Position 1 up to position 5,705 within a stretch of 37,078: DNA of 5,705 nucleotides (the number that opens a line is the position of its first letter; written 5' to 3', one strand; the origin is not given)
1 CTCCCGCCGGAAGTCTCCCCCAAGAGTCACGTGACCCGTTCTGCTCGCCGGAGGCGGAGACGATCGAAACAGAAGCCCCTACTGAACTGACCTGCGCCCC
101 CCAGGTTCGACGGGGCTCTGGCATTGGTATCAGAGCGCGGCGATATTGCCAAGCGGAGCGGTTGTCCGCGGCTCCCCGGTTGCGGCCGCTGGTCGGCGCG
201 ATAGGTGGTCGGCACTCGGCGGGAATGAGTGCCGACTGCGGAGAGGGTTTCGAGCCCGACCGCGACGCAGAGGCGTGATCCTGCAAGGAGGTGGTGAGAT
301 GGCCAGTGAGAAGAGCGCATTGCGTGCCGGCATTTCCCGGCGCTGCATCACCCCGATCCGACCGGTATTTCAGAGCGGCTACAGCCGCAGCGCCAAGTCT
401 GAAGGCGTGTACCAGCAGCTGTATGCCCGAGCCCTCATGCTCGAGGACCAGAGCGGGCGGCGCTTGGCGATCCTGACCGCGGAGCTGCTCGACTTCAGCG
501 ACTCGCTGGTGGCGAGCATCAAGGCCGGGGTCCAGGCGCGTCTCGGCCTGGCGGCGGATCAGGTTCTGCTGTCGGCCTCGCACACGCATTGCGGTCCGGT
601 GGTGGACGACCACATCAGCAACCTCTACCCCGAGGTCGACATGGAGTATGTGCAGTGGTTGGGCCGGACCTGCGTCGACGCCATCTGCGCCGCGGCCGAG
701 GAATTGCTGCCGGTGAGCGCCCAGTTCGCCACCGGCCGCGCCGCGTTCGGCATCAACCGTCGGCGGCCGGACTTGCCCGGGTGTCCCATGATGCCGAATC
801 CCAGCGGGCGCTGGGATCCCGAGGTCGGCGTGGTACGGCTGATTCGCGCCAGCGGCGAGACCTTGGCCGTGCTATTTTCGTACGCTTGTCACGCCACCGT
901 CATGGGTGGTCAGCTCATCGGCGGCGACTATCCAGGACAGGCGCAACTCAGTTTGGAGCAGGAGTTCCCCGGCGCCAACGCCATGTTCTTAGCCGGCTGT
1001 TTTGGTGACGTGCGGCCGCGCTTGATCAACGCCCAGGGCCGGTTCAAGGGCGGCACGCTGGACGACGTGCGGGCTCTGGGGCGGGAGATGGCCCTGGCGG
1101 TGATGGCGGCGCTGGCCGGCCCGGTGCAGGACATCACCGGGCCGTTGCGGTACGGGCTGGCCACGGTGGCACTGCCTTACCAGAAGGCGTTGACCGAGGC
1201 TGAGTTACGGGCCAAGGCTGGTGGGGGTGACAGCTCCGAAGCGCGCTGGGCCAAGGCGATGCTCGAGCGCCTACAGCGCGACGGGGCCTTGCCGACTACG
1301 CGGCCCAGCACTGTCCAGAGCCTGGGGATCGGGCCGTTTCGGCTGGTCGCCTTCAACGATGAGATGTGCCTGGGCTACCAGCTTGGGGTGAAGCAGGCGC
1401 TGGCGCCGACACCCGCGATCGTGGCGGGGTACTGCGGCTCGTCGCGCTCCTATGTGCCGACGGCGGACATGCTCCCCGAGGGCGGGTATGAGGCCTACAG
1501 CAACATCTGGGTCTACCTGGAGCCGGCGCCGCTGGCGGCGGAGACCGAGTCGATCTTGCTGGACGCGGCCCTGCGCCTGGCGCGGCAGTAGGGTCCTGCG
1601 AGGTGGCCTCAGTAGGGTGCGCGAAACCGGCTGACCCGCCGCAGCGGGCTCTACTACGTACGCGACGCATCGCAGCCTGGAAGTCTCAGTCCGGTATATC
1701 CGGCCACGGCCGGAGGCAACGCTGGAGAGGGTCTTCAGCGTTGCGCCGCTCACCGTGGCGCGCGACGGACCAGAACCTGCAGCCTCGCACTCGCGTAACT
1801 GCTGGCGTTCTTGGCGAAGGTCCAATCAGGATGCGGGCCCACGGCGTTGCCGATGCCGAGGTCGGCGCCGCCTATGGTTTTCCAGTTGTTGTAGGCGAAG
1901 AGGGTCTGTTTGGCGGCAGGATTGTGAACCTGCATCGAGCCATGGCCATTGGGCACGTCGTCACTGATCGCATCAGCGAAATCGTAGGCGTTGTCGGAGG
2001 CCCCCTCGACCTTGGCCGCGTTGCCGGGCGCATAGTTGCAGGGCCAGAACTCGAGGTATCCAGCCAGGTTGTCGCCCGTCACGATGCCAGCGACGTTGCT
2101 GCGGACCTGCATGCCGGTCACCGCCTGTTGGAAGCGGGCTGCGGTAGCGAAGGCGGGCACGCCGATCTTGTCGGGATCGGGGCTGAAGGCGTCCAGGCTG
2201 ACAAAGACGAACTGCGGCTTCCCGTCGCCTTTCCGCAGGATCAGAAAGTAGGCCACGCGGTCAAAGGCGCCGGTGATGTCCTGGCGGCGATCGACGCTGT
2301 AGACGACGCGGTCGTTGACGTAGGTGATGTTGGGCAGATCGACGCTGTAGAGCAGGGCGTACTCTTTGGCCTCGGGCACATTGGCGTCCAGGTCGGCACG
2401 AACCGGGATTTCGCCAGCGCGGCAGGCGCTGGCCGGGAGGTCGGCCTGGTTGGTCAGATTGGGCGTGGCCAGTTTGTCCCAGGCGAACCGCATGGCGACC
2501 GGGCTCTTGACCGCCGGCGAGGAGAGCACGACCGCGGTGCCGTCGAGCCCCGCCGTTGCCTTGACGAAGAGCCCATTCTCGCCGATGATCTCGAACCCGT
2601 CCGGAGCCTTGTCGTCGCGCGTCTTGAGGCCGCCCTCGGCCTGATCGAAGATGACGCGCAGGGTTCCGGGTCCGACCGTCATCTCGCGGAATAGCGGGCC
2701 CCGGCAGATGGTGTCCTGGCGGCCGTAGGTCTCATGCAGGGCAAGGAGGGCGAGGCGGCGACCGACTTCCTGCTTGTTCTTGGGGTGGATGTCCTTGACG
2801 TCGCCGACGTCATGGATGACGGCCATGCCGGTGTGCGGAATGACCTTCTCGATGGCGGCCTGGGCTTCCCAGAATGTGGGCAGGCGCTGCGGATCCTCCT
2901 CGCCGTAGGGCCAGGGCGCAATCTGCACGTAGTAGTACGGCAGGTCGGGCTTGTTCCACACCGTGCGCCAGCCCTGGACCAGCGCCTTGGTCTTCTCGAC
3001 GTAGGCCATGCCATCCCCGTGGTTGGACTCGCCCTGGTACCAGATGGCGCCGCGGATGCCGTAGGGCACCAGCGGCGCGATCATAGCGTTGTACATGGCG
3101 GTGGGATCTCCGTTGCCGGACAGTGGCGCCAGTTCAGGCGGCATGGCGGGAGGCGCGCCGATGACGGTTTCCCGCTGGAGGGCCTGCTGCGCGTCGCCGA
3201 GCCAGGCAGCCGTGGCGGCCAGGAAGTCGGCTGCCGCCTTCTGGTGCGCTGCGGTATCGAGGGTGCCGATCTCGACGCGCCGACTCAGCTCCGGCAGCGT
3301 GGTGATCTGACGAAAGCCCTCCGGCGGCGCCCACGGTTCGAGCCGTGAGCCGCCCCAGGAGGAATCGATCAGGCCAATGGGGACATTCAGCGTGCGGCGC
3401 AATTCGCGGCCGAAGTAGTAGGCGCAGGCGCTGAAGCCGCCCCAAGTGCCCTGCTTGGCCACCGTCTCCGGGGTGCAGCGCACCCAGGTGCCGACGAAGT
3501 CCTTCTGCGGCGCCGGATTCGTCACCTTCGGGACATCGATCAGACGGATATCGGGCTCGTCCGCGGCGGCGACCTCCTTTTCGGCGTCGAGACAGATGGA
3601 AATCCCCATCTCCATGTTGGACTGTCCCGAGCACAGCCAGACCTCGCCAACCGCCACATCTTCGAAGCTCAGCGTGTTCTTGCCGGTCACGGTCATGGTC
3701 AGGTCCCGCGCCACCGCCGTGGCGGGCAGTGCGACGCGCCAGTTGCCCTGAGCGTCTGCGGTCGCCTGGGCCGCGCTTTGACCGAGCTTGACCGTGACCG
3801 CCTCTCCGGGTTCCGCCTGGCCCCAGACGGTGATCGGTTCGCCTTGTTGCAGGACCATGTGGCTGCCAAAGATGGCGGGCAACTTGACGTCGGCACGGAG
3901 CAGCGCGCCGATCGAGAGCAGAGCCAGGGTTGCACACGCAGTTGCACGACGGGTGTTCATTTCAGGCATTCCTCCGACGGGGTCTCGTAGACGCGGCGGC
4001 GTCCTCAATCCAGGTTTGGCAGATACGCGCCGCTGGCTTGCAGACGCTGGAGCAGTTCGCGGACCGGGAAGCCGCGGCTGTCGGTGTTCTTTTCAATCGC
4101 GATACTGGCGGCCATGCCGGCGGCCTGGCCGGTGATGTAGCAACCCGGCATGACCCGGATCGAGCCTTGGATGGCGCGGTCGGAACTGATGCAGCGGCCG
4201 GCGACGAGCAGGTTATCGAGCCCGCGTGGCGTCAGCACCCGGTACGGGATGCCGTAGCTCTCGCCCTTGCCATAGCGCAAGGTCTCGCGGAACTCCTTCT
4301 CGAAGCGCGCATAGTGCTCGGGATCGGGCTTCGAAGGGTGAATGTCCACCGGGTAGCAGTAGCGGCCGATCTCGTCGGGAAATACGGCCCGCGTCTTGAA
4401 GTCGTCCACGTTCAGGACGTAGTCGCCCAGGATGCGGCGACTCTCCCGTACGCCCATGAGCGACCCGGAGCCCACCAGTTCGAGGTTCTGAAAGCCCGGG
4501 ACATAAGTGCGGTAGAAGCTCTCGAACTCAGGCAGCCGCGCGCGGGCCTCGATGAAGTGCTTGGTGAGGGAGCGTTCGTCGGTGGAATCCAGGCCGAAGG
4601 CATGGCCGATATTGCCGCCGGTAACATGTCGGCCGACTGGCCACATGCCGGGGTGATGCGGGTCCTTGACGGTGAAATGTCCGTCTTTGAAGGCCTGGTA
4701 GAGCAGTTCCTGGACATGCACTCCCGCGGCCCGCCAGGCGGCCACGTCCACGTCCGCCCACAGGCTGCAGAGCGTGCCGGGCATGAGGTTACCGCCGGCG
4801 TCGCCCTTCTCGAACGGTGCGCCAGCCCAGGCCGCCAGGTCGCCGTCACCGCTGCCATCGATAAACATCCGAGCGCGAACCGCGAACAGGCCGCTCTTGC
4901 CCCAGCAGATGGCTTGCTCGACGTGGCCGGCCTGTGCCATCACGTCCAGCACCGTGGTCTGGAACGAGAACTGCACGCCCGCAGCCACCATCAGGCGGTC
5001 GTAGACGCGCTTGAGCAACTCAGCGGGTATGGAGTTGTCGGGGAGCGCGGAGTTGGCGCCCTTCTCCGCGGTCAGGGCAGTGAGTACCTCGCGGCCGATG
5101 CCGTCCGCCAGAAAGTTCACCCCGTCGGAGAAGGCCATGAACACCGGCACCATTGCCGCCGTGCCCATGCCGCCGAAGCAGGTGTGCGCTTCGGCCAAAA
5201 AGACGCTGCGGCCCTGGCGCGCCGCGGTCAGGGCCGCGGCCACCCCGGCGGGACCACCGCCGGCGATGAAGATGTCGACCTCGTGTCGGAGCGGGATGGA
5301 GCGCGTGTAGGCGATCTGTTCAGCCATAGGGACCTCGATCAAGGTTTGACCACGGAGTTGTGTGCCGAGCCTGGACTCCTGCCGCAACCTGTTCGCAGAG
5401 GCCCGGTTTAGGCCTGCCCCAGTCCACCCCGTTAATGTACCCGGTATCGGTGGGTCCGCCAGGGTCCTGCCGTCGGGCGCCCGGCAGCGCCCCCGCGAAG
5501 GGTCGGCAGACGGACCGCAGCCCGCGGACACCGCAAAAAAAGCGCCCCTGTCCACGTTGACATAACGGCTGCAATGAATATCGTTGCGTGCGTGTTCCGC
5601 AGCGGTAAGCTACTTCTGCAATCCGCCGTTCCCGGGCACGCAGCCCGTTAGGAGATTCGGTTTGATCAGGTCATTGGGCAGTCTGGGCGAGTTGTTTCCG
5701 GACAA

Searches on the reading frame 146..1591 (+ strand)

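Call 39: search_protein_families(library=pfam, proteins=[window:146-1591:+], max_evalue=0.001)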
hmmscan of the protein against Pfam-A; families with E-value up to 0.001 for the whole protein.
window:146-1591:+ (481 aa): 1 family
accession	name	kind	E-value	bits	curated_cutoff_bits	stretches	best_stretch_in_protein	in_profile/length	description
PF04734.18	Ceramidase_alk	-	2.9e-12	46.5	32.1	1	74-296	17-261/509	Neutral/alkaline non-lysosomal ceramidase, N-terminal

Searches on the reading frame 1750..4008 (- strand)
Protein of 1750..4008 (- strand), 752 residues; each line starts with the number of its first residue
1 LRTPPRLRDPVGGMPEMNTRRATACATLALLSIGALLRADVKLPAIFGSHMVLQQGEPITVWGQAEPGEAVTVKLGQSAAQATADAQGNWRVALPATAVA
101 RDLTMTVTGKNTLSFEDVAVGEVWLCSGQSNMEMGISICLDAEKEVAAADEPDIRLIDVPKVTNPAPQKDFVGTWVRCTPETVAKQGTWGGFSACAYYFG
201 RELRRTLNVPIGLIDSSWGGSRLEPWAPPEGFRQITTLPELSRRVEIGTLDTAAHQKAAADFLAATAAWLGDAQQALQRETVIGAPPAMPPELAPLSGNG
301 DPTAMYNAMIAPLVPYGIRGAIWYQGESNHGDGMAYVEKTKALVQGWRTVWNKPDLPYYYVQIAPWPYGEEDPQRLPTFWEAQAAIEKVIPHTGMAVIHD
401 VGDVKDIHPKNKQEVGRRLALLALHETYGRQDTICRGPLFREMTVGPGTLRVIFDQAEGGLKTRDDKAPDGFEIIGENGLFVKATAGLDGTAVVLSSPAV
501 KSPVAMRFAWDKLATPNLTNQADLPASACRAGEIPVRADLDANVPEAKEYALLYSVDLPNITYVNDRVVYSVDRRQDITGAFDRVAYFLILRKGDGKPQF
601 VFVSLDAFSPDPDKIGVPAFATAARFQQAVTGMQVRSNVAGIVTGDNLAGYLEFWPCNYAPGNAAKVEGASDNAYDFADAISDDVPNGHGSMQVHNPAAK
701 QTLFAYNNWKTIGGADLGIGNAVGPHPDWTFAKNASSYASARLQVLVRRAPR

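Call 39: search_protein_families(library=pfam, proteins=[window:1750-4008:-], max_evalue=0.001)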
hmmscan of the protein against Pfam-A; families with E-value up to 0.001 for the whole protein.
window:1750-4008:- (752 aa): 2 families
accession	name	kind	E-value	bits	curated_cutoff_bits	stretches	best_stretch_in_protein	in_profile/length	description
PF03629.24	SASA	-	6.1e-15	55.9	24.8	2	305-420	104-221/226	Carbohydrate esterase, sialic acid-specific acetylesterase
PF17936.7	Big_6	-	5.4e-05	23.8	27.6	1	60-109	16-68/83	Bacterial Ig domain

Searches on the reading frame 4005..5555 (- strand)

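Call 39: search_protein_families(library=pfam, proteins=[window:4005-5555:-], max_evalue=0.001)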
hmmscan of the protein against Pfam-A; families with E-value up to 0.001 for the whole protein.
window:4005-5555:- (516 aa): 4 families
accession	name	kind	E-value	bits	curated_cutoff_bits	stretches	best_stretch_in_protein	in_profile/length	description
PF12831.13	FAD_oxidored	-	3.1e-96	323.7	27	1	94-505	1-416/416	FAD dependent oxidoreductase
PF00890.30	FAD_binding_2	-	1.5e-05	24.9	20.4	0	94-129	1-36/414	FAD binding domain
PF07992.20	Pyr_redox_2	-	0.00012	22.1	26.1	1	94-129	2-38/291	Pyridine nucleotide-disulphide oxidoreductase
PF13450.12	NAD_binding_8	-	0.00019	22.1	21.9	1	97-136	1-40/68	NAD(P)-binding Rossmann-like domain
